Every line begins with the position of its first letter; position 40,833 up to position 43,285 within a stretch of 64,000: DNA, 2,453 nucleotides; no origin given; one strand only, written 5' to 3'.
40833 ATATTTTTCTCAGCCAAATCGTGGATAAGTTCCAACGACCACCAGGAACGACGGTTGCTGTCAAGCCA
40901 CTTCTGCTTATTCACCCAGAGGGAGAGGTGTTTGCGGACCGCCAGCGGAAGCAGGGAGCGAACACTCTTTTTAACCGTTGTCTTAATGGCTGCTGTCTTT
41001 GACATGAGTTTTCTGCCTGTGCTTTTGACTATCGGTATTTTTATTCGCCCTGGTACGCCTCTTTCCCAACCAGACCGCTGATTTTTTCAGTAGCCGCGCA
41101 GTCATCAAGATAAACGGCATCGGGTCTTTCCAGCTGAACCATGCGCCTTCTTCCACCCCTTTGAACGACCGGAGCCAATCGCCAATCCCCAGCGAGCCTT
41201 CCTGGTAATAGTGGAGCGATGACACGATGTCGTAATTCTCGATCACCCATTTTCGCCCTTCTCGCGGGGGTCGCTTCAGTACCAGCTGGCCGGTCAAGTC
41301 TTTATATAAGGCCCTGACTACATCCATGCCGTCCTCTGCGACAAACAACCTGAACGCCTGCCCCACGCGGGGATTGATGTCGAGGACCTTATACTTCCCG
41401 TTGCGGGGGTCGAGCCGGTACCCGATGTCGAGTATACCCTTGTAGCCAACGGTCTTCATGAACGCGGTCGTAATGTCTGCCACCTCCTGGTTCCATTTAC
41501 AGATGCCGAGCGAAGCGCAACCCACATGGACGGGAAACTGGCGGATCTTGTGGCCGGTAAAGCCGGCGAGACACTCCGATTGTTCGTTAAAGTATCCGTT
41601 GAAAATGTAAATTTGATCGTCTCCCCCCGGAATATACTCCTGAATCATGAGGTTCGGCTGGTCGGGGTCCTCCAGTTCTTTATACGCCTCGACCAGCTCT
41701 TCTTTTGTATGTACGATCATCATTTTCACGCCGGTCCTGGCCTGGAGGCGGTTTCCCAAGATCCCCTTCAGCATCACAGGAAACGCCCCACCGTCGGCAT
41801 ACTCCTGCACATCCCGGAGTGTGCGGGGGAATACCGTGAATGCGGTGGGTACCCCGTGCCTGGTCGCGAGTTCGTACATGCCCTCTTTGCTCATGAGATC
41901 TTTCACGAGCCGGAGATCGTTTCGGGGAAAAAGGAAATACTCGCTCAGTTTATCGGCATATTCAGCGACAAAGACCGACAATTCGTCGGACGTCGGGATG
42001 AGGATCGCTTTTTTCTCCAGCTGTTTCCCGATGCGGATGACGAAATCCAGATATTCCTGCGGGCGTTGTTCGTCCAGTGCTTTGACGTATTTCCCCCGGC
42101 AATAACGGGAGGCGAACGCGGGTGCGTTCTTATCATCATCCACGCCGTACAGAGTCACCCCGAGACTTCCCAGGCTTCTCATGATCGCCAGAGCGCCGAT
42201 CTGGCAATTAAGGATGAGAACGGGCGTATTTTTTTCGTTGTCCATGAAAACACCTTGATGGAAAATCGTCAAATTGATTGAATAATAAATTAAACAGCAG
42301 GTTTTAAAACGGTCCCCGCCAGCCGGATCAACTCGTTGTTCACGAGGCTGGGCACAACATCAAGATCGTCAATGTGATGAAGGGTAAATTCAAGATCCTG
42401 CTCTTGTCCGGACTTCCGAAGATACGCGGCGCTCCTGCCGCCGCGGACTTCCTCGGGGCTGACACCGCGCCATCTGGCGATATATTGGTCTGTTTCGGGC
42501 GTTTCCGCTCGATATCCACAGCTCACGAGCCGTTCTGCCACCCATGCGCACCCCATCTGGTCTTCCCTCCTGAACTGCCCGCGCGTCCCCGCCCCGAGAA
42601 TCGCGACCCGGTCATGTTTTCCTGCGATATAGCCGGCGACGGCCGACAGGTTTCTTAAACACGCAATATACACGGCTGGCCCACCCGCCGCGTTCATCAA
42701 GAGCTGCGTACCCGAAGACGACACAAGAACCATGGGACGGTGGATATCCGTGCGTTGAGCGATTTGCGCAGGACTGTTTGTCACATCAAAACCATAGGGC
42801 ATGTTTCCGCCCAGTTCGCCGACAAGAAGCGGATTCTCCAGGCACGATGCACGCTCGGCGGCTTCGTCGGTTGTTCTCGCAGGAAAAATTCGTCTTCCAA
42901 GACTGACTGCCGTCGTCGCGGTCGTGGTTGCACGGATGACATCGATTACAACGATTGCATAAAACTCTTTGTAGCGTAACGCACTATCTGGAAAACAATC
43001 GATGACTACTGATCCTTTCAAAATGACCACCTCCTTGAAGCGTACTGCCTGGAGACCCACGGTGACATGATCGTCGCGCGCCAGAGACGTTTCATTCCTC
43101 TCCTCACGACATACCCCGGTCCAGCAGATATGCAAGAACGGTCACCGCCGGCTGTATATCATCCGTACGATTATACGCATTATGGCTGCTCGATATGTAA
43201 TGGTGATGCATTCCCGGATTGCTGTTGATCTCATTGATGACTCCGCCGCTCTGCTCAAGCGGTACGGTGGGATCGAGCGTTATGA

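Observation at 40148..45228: Sulfolactate-synthesis cassette (comA/comB) embedded in an exopolysaccharide operon: candidate sulfonated-glycan pathway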

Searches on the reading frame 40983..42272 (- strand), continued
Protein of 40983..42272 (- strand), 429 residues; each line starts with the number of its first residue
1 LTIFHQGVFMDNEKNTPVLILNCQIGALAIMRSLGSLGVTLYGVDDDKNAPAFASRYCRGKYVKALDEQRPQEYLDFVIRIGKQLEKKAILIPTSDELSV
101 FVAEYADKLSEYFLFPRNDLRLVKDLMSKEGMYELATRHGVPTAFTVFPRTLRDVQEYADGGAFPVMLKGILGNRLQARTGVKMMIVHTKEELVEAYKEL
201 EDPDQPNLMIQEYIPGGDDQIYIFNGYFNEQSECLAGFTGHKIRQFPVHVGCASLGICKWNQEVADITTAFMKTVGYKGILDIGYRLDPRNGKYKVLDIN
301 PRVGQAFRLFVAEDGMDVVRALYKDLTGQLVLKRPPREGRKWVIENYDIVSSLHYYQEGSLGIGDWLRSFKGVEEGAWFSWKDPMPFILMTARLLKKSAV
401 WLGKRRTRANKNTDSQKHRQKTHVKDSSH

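Call 99: search_dna_similar(query=P0121, collection=plasmids, mode=protein, max_evalue=1e-20, max_rows=55, rows=best)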
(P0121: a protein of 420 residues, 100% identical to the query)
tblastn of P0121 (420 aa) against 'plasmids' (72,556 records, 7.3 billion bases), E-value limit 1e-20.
Records with a match: 51; places in all: 51; records where one place covers at least 80% of the query: 49.
Best place of each record, by identity: <60% 51.
By first word of the organism name: Priestia 36; Azospirillum 5; Bacillus 3; Bradyrhizobium 2; Deinococcus 2; Cytobacillus 1; Acetoanaerobium 1; Halorussus 1.
By predicted mobility (MOB-suite, as given by PLSDB): non-mobilizable 42; mobilizable 6; conjugative 3.
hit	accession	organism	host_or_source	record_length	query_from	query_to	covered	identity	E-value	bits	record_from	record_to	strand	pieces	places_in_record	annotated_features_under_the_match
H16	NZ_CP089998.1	Cytobacillus spongiae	sponge,Pure culture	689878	4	399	94%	30.2%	6e-47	180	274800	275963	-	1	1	carbamoyl-phosphate synthase | ecdysteroid 22-kinase family protein | glycosyltransferase family 4 protein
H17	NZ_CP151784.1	Priestia megaterium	whole organism,soil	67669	8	397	93%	29.6%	4e-42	166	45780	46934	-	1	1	carbamoyl-phosphate synthase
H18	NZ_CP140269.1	Priestia megaterium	Single cell,ginseng rhizosphere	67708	8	397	93%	29.6%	4e-42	166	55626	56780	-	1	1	carbamoyl-phosphate synthase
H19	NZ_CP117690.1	Priestia megaterium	ginseng,Single cell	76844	1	379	90%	29.7%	7e-41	162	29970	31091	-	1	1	carbamoyl-phosphate synthase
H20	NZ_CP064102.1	Priestia aryabhattai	cell culture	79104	1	379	90%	29.7%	7e-41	162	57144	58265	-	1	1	carbamoyl-phosphate synthase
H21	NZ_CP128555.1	Priestia aryabhattai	seagrass,mixed culture,rhizosphere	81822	1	379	90%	29.7%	7e-41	162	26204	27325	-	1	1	carbamoyl-phosphate synthase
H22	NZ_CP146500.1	Priestia aryabhattai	Pure isolate,soil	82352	1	379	90%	29.7%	7e-41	162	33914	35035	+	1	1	carbamoyl-phosphate synthase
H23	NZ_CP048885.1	Priestia megaterium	culture,agricultural soil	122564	10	397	92%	28.9%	5e-41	162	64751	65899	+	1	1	carbamoyl-phosphate synthase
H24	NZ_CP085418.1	Priestia megaterium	single cell,soil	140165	10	397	92%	28.9%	1e-40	161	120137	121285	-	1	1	carbamoyl-phosphate synthase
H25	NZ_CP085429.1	Priestia megaterium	single cell,soil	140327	10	397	92%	28.9%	1e-40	161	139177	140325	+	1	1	none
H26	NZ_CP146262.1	Priestia megaterium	Nicotiana tabacum L.,Cell ...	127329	10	397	92%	28.9%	2e-40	160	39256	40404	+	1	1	carbamoyl-phosphate synthase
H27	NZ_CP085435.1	Priestia megaterium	single cell,soil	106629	10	397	92%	28.9%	3e-40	160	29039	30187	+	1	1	carbamoyl-phosphate synthase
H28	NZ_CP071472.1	Priestia megaterium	whole organism,Hypersaline environment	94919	10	397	92%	28.6%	4e-42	166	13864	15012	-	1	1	carbamoyl-phosphate synthase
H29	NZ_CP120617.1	Priestia megaterium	cell culture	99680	10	397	92%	28.6%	4e-42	166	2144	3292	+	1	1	carbamoyl-phosphate synthase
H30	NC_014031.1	Priestia megaterium QM B1551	-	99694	10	397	92%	28.6%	4e-42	166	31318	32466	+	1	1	carbamoyl-phosphate synthase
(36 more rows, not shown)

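Call 103: list_cluster_members(proteins=[P0123, P0002, P0127])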
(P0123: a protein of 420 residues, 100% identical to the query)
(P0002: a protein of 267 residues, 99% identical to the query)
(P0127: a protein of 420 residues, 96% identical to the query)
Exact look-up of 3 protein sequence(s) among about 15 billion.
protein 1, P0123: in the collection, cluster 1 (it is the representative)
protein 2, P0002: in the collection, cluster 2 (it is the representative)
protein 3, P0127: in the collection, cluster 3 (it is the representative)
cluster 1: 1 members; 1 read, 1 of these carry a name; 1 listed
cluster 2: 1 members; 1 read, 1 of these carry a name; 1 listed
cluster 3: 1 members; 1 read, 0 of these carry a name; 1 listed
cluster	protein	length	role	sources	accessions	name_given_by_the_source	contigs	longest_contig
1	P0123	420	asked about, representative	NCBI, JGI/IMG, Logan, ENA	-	D-aspartate ligase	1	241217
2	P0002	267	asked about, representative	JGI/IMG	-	phosphosulfolactate synthase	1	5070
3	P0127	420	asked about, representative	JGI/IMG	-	-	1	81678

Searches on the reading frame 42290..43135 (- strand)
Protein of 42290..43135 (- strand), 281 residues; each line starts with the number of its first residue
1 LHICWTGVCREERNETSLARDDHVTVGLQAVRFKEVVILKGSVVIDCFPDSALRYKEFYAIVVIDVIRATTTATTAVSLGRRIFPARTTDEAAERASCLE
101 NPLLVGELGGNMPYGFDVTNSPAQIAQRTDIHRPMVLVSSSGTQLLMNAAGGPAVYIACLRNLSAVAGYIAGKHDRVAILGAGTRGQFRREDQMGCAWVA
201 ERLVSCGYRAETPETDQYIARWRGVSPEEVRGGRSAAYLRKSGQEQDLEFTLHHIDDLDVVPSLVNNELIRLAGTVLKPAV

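Call 4: search_protein_families(library=pfam, proteins=[window:42290-43135:-], max_evalue=0.01)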
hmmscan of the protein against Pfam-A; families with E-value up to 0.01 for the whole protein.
window:42290-43135:- (281 aa): 1 family
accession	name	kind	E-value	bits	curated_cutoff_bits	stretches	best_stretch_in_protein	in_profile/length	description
PF04029.19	2-ph_phosp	-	2.4e-37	128.7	26.4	1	57-266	14-225/226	2-phosphosulpholactate phosphatase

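Call 5: search_protein_families(library=ncbifam, proteins=[window:42290-43135:-], max_evalue=0.01)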
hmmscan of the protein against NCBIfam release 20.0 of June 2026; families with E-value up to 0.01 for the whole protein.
window:42290-43135:- (281 aa): 8 families
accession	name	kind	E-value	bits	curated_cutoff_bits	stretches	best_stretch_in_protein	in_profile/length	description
NF002057.0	PRK00886.1-6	equivalog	2.5e-29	102.2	235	1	60-271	16-224/228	2-phosphosulfolactate phosphatase family protein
TIGR00298.1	TIGR00298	equivalog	1.6e-26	93.4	175.05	1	61-271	2-215/216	2-phosphosulfolactate phosphatase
NF002054.0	PRK00886.1-3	equivalog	6.2e-26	91.3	330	1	60-267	21-233/241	2-phosphosulfolactate phosphatase family protein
NF010700.0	PRK14100.1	equivalog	8.8e-20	70.9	332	1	45-267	5-227/237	2-phosphosulfolactate phosphatase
NF002055.0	PRK00886.1-4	equivalog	2e-18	66.9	345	1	60-268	21-232/236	2-phosphosulfolactate phosphatase family protein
NF002053.0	PRK00886.1-2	equivalog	2e-18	66.6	319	1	60-270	20-240/243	2-phosphosulfolactate phosphatase family protein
NF002056.0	PRK00886.1-5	equivalog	1.1e-15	57.7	323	1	61-206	21-170/243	2-phosphosulfolactate phosphatase family protein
NF002052.0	PRK00886.1-1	equivalog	4e-14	52.8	440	1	60-267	21-232/239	2-phosphosulfolactate phosphatase family protein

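Call 49: search_solved_structures(query=window:42290-43135:-, max_evalue=0.001, show_alignments=1)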
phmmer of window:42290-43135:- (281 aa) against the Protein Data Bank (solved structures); distinct sequences matched with E-value up to 0.001: 3.
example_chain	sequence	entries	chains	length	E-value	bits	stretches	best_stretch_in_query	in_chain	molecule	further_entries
2yyv_A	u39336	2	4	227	1.4e-21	80.2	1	60-270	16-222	Probable 2-phosphosulfolactate phosphatase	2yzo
1vr0_A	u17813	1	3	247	3.1e-15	59.4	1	60-269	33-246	Probable 2-phosphosulfolactate phosphatase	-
2z0j_A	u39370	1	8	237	3.2e-12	49.5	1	45-251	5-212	Putative uncharacterized protein TTHA1438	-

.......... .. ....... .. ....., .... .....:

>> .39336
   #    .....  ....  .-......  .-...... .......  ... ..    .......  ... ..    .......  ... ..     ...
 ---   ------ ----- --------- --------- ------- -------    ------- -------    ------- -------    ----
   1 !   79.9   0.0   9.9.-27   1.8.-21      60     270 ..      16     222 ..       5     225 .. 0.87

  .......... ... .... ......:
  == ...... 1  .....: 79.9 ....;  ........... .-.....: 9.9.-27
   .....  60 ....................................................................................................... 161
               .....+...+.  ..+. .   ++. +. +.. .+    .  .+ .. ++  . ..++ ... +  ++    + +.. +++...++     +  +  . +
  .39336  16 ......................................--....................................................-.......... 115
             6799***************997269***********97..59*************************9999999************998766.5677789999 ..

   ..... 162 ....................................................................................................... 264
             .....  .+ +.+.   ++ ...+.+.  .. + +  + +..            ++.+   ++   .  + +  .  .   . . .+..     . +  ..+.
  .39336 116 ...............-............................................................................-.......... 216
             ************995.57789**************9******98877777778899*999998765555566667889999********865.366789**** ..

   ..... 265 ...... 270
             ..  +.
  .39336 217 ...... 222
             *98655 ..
